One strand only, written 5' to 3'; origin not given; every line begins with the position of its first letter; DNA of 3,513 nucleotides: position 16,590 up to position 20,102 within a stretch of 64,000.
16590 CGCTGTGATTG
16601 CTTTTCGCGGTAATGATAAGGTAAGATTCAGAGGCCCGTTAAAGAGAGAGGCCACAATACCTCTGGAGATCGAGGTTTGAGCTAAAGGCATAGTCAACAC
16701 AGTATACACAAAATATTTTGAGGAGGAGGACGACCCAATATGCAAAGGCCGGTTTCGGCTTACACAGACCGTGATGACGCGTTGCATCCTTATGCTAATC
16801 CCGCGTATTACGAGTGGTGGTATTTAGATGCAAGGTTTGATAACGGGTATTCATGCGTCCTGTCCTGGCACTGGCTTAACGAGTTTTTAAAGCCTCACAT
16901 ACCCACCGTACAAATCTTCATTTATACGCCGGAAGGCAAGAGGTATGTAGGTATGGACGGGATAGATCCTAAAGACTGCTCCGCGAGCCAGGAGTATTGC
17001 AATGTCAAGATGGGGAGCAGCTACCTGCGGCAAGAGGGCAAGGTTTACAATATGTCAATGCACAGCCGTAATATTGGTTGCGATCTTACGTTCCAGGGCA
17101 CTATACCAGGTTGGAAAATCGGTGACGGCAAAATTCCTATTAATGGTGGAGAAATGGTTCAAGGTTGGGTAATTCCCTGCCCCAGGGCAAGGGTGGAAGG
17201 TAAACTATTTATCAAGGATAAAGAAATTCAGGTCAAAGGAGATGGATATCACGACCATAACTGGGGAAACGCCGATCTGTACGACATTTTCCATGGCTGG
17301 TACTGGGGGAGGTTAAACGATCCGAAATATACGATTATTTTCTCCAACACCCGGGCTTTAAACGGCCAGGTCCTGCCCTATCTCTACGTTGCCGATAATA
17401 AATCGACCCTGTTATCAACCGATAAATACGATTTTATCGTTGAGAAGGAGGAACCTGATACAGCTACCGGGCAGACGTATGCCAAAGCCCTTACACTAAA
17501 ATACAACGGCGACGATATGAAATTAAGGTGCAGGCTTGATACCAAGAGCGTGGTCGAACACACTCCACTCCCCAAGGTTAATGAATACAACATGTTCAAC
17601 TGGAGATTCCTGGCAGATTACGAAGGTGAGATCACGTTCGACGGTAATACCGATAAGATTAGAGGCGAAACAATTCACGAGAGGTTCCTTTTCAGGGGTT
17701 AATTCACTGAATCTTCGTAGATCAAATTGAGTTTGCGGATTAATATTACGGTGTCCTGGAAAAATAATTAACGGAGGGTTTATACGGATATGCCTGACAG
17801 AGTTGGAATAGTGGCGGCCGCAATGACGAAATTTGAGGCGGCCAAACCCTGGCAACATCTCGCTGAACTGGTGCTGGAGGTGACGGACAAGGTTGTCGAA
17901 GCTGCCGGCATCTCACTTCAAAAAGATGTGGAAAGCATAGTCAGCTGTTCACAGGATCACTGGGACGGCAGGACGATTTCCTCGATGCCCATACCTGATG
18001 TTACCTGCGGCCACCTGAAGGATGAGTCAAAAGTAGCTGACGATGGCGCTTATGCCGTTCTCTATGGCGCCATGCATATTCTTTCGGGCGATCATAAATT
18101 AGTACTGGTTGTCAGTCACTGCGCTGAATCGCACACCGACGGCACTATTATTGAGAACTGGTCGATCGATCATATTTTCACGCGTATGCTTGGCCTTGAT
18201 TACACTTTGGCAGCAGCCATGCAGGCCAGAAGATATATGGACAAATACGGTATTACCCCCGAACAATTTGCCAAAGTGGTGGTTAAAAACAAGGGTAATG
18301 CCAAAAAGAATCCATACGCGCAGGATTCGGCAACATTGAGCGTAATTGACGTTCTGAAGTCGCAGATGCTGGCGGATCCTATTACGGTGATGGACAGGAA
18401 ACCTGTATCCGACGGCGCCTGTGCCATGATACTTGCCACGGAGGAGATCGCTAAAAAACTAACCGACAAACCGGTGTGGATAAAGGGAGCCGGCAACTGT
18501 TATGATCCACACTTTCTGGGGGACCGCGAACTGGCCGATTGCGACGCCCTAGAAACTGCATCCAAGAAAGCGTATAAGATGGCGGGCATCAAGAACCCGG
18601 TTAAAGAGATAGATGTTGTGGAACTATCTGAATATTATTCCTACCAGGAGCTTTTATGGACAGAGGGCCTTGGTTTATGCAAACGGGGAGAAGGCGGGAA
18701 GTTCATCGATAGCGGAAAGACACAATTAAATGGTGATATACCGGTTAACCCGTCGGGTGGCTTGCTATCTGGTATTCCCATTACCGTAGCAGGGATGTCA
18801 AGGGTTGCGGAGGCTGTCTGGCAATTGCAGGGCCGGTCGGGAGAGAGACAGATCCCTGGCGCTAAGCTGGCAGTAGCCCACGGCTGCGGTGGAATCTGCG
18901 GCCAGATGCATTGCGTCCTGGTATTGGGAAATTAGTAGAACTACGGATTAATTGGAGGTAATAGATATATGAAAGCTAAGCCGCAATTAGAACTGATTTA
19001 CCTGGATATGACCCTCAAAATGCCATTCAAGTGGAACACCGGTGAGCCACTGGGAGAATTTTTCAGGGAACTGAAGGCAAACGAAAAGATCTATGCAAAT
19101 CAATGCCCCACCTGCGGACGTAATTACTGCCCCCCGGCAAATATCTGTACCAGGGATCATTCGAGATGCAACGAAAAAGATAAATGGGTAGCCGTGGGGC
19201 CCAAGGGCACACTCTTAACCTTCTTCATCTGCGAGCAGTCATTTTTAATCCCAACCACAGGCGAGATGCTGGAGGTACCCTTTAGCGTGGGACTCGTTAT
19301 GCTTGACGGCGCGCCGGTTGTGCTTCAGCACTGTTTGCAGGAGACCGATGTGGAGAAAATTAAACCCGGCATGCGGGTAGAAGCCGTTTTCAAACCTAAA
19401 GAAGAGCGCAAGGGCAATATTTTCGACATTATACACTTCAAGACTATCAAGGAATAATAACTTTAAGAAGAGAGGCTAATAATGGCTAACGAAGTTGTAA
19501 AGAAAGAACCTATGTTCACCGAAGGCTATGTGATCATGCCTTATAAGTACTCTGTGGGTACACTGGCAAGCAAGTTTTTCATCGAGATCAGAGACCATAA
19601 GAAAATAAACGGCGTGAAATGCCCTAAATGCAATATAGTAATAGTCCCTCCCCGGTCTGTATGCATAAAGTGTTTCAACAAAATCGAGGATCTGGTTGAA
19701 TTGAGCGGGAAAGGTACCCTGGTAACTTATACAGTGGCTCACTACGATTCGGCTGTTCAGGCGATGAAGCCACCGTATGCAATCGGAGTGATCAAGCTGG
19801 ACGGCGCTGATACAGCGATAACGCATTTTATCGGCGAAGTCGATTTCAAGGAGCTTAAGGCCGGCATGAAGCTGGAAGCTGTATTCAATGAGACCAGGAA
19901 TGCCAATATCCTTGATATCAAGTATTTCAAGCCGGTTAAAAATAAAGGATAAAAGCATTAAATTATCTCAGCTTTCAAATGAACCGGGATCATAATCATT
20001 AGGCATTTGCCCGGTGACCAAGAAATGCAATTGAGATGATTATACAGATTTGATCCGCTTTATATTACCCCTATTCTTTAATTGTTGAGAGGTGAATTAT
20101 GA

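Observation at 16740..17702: CrtC/AttH-like hydratase candidate inside the beta-oxidation operon, with a CrtI/CrtD-like FAD oxidoreductase nearby (27050..28390)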

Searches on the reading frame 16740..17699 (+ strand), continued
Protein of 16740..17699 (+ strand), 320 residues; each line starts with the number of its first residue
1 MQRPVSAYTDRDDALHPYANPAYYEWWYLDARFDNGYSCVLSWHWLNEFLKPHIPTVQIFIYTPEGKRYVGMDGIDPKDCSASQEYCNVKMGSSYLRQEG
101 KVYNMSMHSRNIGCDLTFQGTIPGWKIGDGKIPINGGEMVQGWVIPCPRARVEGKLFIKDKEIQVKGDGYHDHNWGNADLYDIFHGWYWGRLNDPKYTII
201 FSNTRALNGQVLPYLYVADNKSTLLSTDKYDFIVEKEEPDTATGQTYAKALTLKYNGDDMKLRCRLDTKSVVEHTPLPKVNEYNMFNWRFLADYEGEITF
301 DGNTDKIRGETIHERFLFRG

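Call 67: search_protein_families(library=pfam, proteins=[L019:784-2613:+, L019:2825-3448:+, L019:3516-4472:+, L019:4486-5271:+, L019:10991-12517:+, L019:12794-14086:+, L019:17579-18259:+, L019:18398-19321:+, L019:19326-20579:+, L020:3708-5516:+], max_evalue=0.0001)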
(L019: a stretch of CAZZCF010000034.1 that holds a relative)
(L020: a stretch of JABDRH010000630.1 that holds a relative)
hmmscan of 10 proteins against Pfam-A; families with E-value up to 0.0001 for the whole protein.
L019:784-2613:+ (609 aa): 1 family
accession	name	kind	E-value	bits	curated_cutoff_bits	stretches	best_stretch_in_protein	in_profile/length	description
PF00015.26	MCPsignal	-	4.2e-36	124.8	34.6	1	391-544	3-170/172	Methyl-accepting chemotaxis protein (MCP) signalling domain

L019:2825-3448:+ (207 aa): 4 families
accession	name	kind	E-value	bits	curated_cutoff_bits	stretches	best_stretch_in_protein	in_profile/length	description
PF00440.29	TetR_N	-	4.2e-16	58.9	24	1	17-61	1-45/47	Bacterial regulatory proteins, tetR family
PF17932.6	TetR_C_24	-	1.1e-06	29.3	26.4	1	83-171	2-89/114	Tetracyclin repressor-like, C-terminal domain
PF08359.16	TetR_C_4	-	1.2e-06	29.1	21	1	74-184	11-122/133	YsiA-like protein, C-terminal region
PF17938.6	TetR_C_29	-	2.6e-05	24.8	26.2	1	85-162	1-80/119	Tetracyclin repressor-like, C-terminal domain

L019:3516-4472:+ (318 aa): 3 families
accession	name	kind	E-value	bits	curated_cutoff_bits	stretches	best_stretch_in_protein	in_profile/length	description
PF02737.24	3HCDH_N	-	1.6e-64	217.5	22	1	29-208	3-180/180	3-hydroxyacyl-CoA dehydrogenase, NAD binding domain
PF00725.27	3HCDH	-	3e-29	101.8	22.1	1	210-306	1-97/97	3-hydroxyacyl-CoA dehydrogenase, C-terminal domain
PF01210.29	NAD_Gly3P_dh_N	-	1.2e-06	29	23.1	1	28-138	2-99/158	NAD-dependent glycerol-3-phosphate dehydrogenase N-terminus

L019:4486-5271:+ (261 aa): 2 families
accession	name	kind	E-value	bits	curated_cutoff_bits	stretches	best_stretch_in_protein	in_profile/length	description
PF00378.25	ECH_1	-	2.5e-73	246.9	27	1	10-260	2-250/251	Enoyl-CoA hydratase/isomerase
PF16113.10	ECH_2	-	7.8e-44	151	27.2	1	15-197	2-185/335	Enoyl-CoA hydratase/isomerase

L019:10991-12517:+ (508 aa): 8 families
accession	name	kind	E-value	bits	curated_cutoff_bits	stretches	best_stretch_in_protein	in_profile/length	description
PF01593.30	Amino_oxidase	-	2e-29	103.6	19.8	1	17-501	2-443/443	Flavin containing amine oxidoreductase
PF13450.12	NAD_binding_8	-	8.4e-12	45.6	21.9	1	11-62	1-53/68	NAD(P)-binding Rossmann-like domain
PF01266.30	DAO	-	2.2e-09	37.8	27.9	1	8-43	1-36/353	FAD dependent oxidoreductase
PF00890.30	FAD_binding_2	-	1.5e-07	31.5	20.4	1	8-43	1-36/414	FAD binding domain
PF12831.13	FAD_oxidored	-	6e-06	26.2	27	0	8-45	1-38/416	FAD dependent oxidoreductase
PF01494.25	FAD_binding_3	-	8.5e-06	25.7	22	0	7-40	2-35/349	FAD binding domain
PF00070.33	Pyr_redox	-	4.7e-05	24.3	22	0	9-44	2-36/82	Pyridine nucleotide-disulphide oxidoreductase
PF07992.20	Pyr_redox_2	-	9e-05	22.5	26.1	0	8-46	144-181/291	Pyridine nucleotide-disulphide oxidoreductase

L019:12794-14086:+ (430 aa): 3 families
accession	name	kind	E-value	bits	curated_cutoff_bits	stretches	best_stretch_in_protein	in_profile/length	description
PF00108.29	Thiolase_N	-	4.1e-63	213.6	26.4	1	29-292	1-259/260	Thiolase, N-terminal domain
PF02803.24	Thiolase_C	-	1.5e-37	128.4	27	1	302-428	3-121/123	Thiolase, C-terminal domain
PF00109.32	ketoacyl-synt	-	2.1e-05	24.7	20.8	0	108-148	166-206/252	Beta-ketoacyl synthase, N-terminal domain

L019:17579-18259:+ (226 aa): 2 families
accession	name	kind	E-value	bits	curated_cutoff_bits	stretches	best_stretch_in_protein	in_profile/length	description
PF13263.12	PHP_C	-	2.3e-13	49.9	21.3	1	164-214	5-55/56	PHP-associated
PF02811.25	PHP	-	3.4e-05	24.7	26.4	1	14-57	1-41/164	PHP domain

L019:18398-19321:+ (307 aa): 2 families
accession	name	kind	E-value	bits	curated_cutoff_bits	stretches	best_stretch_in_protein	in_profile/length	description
PF13714.12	PEP_mutase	-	9.3e-48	163.3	31.5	1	24-268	1-239/240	Phosphoenolpyruvate phosphomutase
PF00463.27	ICL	-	3.7e-12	46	26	1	94-182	150-240/526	Isocitrate lyase family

L019:19326-20579:+ (417 aa): 1 family
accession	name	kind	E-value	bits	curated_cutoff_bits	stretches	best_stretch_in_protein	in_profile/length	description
PF00330.25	Aconitase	-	8.3e-98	328.8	28.7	2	79-284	88-305/463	Aconitase family (aconitate hydratase)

L020:3708-5516:+ (602 aa): 4 families
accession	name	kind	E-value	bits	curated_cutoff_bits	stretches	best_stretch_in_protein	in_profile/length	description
PF12806.12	Acyl-CoA_dh_C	-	4.6e-25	88.6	30.3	1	468-593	2-121/124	Acetyl-CoA dehydrogenase C-terminal like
PF00441.29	Acyl-CoA_dh_1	-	3.1e-18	66.8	22.4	1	284-450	2-144/150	Acyl-CoA dehydrogenase, C-terminal domain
PF02770.24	Acyl-CoA_dh_M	-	7.6e-12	45.7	33.3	1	162-269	2-95/97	Acyl-CoA dehydrogenase, middle domain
PF22924.1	ACOX_C_alpha1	-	3.8e-06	27.2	27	1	292-445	3-158/169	Acyl-CoA oxidase, C-alpha1 domain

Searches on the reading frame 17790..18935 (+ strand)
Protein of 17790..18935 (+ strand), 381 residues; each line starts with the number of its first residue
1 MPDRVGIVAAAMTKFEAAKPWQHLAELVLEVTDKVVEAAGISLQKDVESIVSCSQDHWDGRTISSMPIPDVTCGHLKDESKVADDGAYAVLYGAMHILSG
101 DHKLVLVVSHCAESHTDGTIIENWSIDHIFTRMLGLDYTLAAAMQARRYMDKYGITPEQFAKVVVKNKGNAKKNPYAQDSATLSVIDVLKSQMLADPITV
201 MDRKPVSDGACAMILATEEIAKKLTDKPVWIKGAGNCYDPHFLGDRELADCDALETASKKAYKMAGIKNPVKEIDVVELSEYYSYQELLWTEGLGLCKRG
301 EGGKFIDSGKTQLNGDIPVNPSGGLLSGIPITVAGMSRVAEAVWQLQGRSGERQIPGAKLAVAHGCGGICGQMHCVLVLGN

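Call 7: search_protein_families(library=pfam, proteins=[window:17790-18935:+], max_evalue=0.001)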
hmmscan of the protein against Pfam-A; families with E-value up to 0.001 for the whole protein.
window:17790-18935:+ (381 aa): 3 families
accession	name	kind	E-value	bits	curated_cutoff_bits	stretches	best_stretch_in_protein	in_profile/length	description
PF22691.2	Thiolase_C_1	-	7.8e-36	123.4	28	1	246-380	13-143/144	Thiolase C-terminal domain-like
PF00108.29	Thiolase_N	-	7.2e-08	32.5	26.4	1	5-178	1-191/260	Thiolase, N-terminal domain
PF02803.24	Thiolase_C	-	0.00053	20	27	0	256-355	26-106/123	Thiolase, C-terminal domain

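Call 25: search_solved_structures(query=window:17790-18932:+, max_evalue=0.00001)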
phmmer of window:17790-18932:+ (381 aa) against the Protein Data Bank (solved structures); distinct sequences matched with E-value up to 0.00001: 19.
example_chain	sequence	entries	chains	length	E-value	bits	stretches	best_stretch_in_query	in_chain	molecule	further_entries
7pxp_C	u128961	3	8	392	3.5e-42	148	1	133-376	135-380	Benzoylsuccinyl-CoA thiolase subunit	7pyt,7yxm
7yvy_A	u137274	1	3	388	1.4e-41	146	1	77-371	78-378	Acetyl-CoA acetyltransferase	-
4yzo_A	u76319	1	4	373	1.7e-41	145.7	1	6-378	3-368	Putative acyl-CoA acyltransferase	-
6hsj_A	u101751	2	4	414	4e-39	137.9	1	146-367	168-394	SCP2-thiolase (type-1)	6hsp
6esq_A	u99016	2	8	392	4.1e-39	137.9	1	83-371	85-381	acetoacetyl-CoA thiolase | Acetyl-CoA acetyltransferase thiolase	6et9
6hrv_A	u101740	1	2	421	4.2e-39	137.9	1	146-367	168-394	SCP2-thiolase (type-1)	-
4u4e_A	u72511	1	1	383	5.8e-34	120.9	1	141-373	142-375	Thiolase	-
9myr_A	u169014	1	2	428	2e-29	106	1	142-378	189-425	Nonspecific lipid-transfer protein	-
6ok1_A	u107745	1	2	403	1.6e-22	83.3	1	142-354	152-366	Lipid-transfer protein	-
4bi9_A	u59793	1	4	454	5.6e-19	71.6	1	198-356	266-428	3-KETOACYL-COA THIOLASE, PUTATIVE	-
4bia_A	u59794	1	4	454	5.6e-19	71.6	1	197-356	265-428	3-KETOACYL-COA THIOLASE, PUTATIVE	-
9skm_I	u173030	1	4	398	2.1e-18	69.7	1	93-379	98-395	2,4-diacetylphloroglucinol biosynthesis protein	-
9skh_I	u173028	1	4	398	2.5e-18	69.5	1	93-379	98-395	2,4-diacetylphloroglucinol biosynthesis protein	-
5m3k_C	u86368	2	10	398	6e-18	68.2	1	94-381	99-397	2,4-diacetylphloroglucinol biosynthesis protein PhlC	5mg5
3zbk_A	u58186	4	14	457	4.8e-16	62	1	86-354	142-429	3-KETOACYL-COA THIOLASE-LIKE PROTEIN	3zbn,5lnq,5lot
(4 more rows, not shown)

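Call 42: search_protein_families(library=ncbifam, proteins=[window:17790-18935:+], max_evalue=0.00001)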
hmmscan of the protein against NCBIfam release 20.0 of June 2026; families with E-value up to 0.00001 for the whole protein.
window:17790-18935:+ (381 aa): 20 families
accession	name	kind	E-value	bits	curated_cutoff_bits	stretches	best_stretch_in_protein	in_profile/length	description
NF004722.0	PRK06066.1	equivalog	9.3e-78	261.9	516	1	3-379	4-383/385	thiolase domain-containing protein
NF004721.0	PRK06065.1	equivalog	1.1e-75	254.9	455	1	3-380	10-392/393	thiolase domain-containing protein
NF004720.0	PRK06064.1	subfamily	1.1e-74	251.5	420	1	4-380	3-386/389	thiolase domain-containing protein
NF006180.0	PRK08313.1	subfamily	1.3e-73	248.1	514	1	4-380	5-383/389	thiolase domain-containing protein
NF053570.1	AcCoTHIOL_METTL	equivalog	7.7e-64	215.9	600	1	5-379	4-381/385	acetyl-CoA acetyltransferase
NF004982.0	PRK06365.1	equivalog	3.3e-63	214.2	695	2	5-250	18-269/430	thiolase domain-containing protein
NF004811.0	PRK06158.1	subfamily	2.6e-56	191.3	421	1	4-373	9-373/384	acetyl-CoA acetyltransferase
NF004810.0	PRK06157.1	equivalog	1.3e-50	172.7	403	1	3-377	7-392/400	acetyl-CoA acetyltransferase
NF006102.0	PRK08256.1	subfamily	4.1e-49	167.7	436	1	144-368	153-383/394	lipid-transfer protein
NF004715.0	PRK06059.1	equivalog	7e-49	166.8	424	1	85-372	87-391/399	lipid-transfer protein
NF009228.0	PRK12578.1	subfamily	8.6e-49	166.2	485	1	2-379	2-385/387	thiolase domain-containing protein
NF005924.0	PRK07937.1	subfamily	9.6e-46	156.8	419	1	4-379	4-349/353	lipid-transfer protein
NF053628.1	BnzsclthlBbsBGT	equivalog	2.4e-44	151.7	750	1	135-374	136-377/389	benzoylsuccinyl-CoA thiolase subunit BbsB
NF006010.0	PRK08142.1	subfamily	2.7e-44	151.5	462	1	23-375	24-379/388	thiolase domain-containing protein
NF005704.0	PRK07516.1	subfamily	4.1e-43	147.8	412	1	5-369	4-376/389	thiolase domain-containing protein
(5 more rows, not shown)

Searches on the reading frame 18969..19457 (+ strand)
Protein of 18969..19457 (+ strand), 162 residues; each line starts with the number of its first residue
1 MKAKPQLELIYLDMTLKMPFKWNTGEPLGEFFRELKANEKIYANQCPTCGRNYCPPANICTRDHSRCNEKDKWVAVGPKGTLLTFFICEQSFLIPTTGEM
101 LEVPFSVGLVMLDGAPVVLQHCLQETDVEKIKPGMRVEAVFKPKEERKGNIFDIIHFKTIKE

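Call 7: search_protein_families(library=pfam, proteins=[window:18969-19457:+], max_evalue=0.001)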
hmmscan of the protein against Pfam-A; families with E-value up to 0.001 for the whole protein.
window:18969-19457:+ (162 aa): 2 families
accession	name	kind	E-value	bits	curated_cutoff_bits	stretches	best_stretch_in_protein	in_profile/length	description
PF01796.24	OB_ChsH2_C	-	4.1e-13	49.5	27.1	1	73-142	1-65/65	ChsH2, C-terminal OB-fold domain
PF12172.15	zf-ChsH2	-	0.00063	19.9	23.2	0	36-66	4-34/37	ChsH2, rubredoxin-like zinc ribbon domain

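Call 42: search_protein_families(library=ncbifam, proteins=[window:18969-19457:+], max_evalue=0.00001)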
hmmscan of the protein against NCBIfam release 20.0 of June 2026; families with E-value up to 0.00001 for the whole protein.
window:18969-19457:+ (162 aa): 0 families

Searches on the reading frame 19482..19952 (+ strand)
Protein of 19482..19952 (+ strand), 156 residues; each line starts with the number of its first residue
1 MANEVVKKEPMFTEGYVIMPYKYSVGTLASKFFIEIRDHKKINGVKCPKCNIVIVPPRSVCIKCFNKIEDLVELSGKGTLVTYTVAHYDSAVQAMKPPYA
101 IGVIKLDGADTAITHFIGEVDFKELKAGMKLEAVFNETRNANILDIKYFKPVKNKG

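Call 7: search_protein_families(library=pfam, proteins=[window:19482-19952:+], max_evalue=0.001)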
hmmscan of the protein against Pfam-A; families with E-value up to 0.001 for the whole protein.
window:19482-19952:+ (156 aa): 2 families
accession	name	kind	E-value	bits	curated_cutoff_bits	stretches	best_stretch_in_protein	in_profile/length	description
PF01796.24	OB_ChsH2_C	-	4.1e-16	59.1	27.1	1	72-135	2-64/65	ChsH2, C-terminal OB-fold domain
PF12172.15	zf-ChsH2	-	4.6e-05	23.5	23.2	1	44-66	11-33/37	ChsH2, rubredoxin-like zinc ribbon domain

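Call 42: search_protein_families(library=ncbifam, proteins=[window:19482-19952:+], max_evalue=0.00001)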
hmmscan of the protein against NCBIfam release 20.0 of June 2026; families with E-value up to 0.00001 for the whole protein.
window:19482-19952:+ (156 aa): 1 family
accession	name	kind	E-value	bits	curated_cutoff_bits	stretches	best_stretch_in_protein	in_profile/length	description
NF053627.1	BnzsclthlBbsAGT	equivalog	7.2e-09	35.8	250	1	42-139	36-129/145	benzoylsuccinyl-CoA thiolase subunit BbsA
